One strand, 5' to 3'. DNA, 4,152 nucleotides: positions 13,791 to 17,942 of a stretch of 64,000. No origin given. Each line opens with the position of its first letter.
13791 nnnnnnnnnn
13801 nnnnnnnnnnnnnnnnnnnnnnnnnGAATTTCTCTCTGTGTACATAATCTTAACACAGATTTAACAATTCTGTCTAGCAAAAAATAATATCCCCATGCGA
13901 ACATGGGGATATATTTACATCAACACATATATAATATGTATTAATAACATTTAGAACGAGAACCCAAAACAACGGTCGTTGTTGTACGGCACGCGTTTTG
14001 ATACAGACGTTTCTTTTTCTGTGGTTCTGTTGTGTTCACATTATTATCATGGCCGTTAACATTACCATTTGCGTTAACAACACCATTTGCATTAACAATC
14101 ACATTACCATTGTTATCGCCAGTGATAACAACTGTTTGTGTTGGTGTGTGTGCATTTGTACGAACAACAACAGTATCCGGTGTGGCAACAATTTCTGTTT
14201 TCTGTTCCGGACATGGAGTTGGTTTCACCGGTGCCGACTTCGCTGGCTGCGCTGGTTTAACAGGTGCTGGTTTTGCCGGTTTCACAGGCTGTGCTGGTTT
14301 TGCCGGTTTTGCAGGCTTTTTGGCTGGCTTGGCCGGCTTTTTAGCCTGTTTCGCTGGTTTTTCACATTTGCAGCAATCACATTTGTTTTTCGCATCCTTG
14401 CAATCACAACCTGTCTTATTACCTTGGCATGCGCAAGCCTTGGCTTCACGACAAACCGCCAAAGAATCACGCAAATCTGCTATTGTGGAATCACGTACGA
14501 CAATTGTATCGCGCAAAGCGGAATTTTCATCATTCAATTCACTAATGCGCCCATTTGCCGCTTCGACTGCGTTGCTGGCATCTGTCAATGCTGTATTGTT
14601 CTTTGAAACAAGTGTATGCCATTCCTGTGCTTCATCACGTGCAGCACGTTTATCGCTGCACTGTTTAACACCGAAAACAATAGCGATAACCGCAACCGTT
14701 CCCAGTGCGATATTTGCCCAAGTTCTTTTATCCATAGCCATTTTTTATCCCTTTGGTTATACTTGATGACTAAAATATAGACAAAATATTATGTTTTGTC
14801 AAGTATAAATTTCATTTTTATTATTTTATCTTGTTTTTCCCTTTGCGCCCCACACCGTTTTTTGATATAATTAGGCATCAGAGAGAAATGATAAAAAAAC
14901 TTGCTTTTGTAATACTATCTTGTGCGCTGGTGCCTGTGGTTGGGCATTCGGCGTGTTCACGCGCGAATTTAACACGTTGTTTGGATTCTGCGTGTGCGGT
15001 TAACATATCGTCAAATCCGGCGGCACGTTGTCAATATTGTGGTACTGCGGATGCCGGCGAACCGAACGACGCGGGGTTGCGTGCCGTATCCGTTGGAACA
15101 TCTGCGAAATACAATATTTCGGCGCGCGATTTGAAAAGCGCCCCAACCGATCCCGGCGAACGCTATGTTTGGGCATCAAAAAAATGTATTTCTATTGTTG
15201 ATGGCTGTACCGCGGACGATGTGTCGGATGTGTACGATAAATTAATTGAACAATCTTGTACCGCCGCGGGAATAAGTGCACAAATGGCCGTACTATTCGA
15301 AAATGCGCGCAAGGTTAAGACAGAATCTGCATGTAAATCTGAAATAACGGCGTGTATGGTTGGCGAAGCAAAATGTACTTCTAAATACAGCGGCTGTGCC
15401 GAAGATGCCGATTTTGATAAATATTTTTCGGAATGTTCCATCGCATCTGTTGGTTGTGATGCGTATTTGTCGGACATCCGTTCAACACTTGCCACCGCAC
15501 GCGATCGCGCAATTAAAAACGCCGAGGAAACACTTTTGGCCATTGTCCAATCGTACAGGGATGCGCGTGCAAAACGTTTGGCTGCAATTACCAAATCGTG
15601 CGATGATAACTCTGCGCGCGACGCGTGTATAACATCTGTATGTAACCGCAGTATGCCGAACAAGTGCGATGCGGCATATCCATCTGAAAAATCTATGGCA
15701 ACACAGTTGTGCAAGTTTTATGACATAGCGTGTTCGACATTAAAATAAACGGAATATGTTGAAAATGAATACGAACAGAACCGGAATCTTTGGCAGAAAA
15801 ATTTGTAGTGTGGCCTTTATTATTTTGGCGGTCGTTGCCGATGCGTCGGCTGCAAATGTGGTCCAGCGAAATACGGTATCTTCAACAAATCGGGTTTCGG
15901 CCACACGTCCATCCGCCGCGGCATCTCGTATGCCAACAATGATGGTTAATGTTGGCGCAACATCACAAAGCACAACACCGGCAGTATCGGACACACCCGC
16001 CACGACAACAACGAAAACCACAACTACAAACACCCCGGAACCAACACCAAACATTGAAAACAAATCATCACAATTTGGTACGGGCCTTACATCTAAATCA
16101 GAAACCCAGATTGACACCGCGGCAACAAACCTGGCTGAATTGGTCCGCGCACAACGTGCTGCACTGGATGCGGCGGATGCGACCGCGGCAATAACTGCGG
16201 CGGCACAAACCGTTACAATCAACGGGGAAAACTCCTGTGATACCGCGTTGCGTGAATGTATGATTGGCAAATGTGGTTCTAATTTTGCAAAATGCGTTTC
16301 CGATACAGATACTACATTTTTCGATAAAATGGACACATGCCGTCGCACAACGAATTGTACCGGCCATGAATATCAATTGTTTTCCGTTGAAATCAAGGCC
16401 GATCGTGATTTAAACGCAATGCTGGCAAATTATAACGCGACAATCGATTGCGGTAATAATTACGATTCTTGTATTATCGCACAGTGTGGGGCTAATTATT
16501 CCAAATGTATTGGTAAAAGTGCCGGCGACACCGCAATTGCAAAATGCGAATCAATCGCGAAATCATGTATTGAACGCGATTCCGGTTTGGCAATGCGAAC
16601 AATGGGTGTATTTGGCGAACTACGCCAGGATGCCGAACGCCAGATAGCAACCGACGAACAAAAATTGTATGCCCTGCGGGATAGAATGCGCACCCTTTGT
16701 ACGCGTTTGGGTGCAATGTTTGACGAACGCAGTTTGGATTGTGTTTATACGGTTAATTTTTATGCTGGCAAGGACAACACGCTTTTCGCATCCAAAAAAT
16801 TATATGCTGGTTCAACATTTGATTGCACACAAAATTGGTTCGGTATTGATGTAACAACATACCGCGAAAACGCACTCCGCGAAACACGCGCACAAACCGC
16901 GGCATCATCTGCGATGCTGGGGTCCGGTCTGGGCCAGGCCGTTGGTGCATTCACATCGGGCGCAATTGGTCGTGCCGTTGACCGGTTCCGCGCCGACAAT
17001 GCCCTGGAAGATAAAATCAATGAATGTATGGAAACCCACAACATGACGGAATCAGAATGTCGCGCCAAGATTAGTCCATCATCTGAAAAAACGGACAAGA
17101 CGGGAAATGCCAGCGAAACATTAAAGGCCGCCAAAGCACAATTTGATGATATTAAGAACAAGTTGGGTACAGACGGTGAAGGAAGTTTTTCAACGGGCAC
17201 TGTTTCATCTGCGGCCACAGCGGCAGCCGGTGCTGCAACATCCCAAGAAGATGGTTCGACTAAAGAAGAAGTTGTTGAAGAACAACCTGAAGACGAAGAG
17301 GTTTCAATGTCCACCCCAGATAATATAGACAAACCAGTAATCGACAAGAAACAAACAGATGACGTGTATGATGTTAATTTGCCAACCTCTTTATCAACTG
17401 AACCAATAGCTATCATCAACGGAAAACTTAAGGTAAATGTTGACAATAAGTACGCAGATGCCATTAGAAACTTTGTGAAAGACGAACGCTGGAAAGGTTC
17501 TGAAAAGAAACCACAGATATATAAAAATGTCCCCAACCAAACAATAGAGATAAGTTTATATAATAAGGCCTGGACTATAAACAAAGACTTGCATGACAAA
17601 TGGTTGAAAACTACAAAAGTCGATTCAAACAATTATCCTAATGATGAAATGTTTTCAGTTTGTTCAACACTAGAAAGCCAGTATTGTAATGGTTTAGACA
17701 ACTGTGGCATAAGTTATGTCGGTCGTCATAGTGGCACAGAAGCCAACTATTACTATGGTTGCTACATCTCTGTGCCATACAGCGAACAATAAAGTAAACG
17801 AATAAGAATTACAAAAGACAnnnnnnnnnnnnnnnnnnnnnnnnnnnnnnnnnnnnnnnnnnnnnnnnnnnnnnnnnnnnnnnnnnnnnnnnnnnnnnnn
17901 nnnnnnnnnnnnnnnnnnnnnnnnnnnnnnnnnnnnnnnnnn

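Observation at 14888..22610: Cluster of paralogous secreted cysteine-rich proteins built from recurring C-x6-C(-x4/6-C-x6-C) modules; apparently an undescribed family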

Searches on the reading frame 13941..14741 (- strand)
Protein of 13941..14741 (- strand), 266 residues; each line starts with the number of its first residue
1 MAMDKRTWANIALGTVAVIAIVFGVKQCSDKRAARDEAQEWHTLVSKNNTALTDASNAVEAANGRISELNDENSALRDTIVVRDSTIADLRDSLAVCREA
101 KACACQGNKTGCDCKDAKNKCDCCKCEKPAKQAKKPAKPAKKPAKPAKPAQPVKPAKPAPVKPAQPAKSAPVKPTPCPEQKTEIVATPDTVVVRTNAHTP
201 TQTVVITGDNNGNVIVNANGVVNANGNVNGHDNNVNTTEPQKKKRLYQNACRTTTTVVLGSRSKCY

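Call 3: search_protein_families(library=pfam, proteins=[window:13941-14741:-], max_evalue=0.1)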
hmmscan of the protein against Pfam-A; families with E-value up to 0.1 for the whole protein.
window:13941-14741:- (266 aa): 1 family
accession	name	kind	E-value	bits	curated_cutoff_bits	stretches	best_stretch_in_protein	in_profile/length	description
PF19220.6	Rod_CreS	-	0.092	12.2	100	0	34-108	60-134/359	Crescentin, rod domain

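Call 44: search_protein_families(library=ncbifam, proteins=[window:13941-14741:-], max_evalue=0.1)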
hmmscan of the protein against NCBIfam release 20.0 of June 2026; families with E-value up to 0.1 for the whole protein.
window:13941-14741:- (266 aa): 3 families
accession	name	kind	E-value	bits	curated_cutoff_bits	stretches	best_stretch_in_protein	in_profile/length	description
NF033847.1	MCP_Sipho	equivalog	0.0012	18.2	75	1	32-196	6-160/549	major capsid protein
NF033201.1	Vip_LPXTG_Lm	exception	0.018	14.4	600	1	126-213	258-345/414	cell invasion LPXTG protein Vip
TIGR03495.1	phage_LysB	equivalog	0.046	14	92.75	1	15-84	5-74/135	Rz-like lysis system protein LysB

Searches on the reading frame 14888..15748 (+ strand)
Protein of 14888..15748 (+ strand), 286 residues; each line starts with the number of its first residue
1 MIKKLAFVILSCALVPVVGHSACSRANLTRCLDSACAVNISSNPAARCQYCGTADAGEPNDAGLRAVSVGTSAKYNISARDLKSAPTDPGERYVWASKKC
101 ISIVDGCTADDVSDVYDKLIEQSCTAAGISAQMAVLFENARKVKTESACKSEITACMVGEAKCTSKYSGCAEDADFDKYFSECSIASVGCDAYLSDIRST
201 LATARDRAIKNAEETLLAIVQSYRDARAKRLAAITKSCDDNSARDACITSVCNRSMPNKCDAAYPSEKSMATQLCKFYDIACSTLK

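Call 3: search_protein_families(library=pfam, proteins=[window:14888-15748:+], max_evalue=0.1)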
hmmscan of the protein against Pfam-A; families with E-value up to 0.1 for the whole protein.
window:14888-15748:+ (286 aa): 0 families

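Call 12: find_homologous_proteins(query=window:14888-15748:+)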
Query window:14888-15748:+ (286 aa): 730 proteins with E <= 0.001 among 1951 candidates; the best 120 are listed.
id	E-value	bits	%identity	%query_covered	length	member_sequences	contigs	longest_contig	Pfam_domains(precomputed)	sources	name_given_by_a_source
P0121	6.5e-177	605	98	100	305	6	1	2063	-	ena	-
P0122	2.4e-156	537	84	100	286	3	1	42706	-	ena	-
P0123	5.3e-154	529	83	100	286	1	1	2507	-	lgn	-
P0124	3.2e-152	524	81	100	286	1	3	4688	-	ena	-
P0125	4.6e-152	523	83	100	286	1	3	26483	-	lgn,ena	-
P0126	1.2e-149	515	80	100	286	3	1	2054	-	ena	-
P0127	1.9e-148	511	79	100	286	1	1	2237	-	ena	-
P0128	4.0e-148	510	81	100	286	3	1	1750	-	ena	-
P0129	5.5e-148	510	78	100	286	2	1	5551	-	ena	-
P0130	5.9e-148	510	78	100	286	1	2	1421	-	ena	-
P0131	3.9e-147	507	78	100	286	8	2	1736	-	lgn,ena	-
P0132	4.7e-146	503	78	100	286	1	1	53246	-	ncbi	-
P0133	9.2e-146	502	79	100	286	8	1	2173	-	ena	-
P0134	1.6e-145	502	79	100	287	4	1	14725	-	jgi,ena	-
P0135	1.9e-145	501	78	100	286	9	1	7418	-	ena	-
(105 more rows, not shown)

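Call 19: predict_structure(alignment_id=A2)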
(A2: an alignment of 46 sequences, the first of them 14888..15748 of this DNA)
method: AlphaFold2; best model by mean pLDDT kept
length: 286 residues; sequences in the alignment: 46
mean_pLDDT: 78.4   pTM: 0.39
mean pLDDT of the five models: 78.4, 77.0, 74.4, 69.9, 68.2
residues with pLDDT >= 90: 80; 70-90: 134; 50-70: 54; < 50: 18
segments of 3 or more residues with pLDDT < 50: 15-20, 62-71
pLDDT, mean of each block of 10 residues (from residue 1): 59 49 75 71 68 64 45 69 76 82 82 78 67 54 77 88 87 92 88 91 91 90 93 89 91 93 91 90 85
secondary structure, 60 per line:
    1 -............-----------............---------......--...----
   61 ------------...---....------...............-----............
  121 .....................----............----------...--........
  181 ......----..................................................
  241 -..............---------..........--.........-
elements in order: H2-13 H25-36 H46-51 H79-82 H89-103 H109-141 H146-157 H173-186 H191-240 H242-255 H265-274 H277-285

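Call 44: search_protein_families(library=ncbifam, proteins=[window:14888-15748:+], max_evalue=0.1)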
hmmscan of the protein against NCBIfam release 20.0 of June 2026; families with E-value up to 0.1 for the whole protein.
window:14888-15748:+ (286 aa): 0 families

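Call 46: search_solved_structures(query=A2, max_evalue=1)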
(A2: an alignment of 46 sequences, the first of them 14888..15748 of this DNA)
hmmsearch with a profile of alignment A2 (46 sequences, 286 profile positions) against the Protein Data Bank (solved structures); distinct sequences matched with E-value up to 1: 0.

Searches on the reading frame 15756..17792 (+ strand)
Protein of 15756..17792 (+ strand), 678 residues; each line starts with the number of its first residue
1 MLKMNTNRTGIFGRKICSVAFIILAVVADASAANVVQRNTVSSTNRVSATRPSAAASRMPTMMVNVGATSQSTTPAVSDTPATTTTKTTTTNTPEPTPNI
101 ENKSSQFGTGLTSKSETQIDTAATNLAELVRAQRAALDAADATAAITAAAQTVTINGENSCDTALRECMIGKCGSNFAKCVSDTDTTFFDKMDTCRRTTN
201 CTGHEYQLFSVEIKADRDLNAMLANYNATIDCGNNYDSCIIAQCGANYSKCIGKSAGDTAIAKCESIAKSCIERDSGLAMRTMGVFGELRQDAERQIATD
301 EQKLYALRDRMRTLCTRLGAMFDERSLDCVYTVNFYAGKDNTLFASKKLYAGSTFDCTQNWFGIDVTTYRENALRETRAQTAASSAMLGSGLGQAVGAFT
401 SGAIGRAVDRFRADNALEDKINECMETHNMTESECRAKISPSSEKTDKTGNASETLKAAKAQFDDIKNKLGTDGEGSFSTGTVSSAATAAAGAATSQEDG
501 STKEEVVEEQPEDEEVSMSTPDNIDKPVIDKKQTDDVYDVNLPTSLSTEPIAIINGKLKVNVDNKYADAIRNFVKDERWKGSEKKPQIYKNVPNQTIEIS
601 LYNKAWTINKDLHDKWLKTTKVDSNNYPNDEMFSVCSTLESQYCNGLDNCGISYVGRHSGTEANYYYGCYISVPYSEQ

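Call 3: search_protein_families(library=pfam, proteins=[window:15756-17792:+], max_evalue=0.1)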
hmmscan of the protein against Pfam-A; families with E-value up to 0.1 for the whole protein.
window:15756-17792:+ (678 aa): 2 families
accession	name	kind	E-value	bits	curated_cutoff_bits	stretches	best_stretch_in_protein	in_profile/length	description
PF23067.1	MG280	-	0.0061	16.6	27.4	1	384-508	55-175/259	Uncharacterised protein MG280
PF20570.3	DUF6779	-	0.063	14.4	28.1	0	397-482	15-99/108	Domain of unknown function (DUF6779)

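Call 8: find_encoding_contigs(protein=window:15756-17792:+, flank=10000, max_places=4)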
Protein window:15756-17792:+ (678 aa): no gene with exactly this product is on record in the collection.

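Call 44: search_protein_families(library=ncbifam, proteins=[window:15756-17792:+], max_evalue=0.1)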
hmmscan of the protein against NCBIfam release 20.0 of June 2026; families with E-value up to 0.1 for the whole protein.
window:15756-17792:+ (678 aa): 1 family
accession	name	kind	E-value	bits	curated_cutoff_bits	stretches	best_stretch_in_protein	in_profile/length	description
NF010707.0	PRK14109.1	equivalog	0.054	11.5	625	1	54-193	123-245/1010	bifunctional [glutamine synthetase] adenylyltransferase/[glutamine synthetase]-adenylyl-L-tyrosine phosphorylase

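Call 84: list_cluster_members(proteins=[window:15756-17792:+, window:17821-21810:+, window:21855-22610:-, window:34065-36176:-, window:34065-36161:-, window:13941-14741:-, window:36281-37381:+, window:14888-15748:+])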
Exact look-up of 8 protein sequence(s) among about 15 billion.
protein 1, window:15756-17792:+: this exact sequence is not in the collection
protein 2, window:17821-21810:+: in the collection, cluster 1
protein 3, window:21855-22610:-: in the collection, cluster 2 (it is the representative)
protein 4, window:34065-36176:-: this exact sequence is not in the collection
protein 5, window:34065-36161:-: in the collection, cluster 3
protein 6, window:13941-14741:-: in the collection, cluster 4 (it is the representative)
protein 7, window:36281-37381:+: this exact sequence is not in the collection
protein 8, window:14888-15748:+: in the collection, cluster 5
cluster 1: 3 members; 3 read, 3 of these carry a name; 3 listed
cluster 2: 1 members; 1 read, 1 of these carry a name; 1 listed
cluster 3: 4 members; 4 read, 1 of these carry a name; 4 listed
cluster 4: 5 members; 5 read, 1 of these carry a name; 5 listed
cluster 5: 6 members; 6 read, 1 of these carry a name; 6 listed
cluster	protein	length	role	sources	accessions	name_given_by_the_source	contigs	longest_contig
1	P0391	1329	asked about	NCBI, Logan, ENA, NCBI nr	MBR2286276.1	MAG: hypothetical protein IJ866_02375 [Alphaproteobacteria bacterium] | hypothetical protein [Alphaproteobacteria bacterium]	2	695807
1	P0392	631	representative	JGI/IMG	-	outer membrane protein OmpA-like peptidoglycan-associated protein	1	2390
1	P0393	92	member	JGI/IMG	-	hypothetical protein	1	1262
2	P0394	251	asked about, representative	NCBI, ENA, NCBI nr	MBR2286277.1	MAG: hypothetical protein IJ866_02380 [Alphaproteobacteria bacterium] | hypothetical protein [Alphaproteobacteria bacterium]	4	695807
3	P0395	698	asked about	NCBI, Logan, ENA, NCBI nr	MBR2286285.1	MAG: hypothetical protein IJ866_02420 [Alphaproteobacteria bacterium] | hypothetical protein [Alphaproteobacteria bacterium]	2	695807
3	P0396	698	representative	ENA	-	-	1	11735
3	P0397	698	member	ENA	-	-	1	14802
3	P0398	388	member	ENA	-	-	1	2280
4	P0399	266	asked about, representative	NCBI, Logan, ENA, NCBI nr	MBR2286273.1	MAG: hypothetical protein IJ866_02360 [Alphaproteobacteria bacterium] | hypothetical protein [Alphaproteobacteria bacterium]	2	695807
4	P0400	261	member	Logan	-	-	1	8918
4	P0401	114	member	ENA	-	-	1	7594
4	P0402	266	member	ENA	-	-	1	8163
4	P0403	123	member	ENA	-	-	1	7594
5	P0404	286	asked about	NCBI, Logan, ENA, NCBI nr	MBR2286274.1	MAG: hypothetical protein IJ866_02365 [Alphaproteobacteria bacterium] | hypothetical protein [Alphaproteobacteria bacterium]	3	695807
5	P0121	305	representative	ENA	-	-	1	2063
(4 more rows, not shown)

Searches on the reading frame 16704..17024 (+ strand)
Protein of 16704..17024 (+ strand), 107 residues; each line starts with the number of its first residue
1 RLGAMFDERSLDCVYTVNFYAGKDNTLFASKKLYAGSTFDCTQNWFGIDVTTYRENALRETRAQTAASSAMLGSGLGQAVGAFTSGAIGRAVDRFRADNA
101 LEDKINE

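Call 73: search_protein_families(library=pfam, proteins=[window:16704-17024:+], max_evalue=10)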
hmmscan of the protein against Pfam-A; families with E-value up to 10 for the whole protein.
seq(107 aa): 1 family
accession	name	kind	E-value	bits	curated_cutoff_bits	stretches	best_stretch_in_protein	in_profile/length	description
PF12832.13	MFS_1_like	-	0.017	14.6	25.2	1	45-88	318-361/373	MFS_1 like family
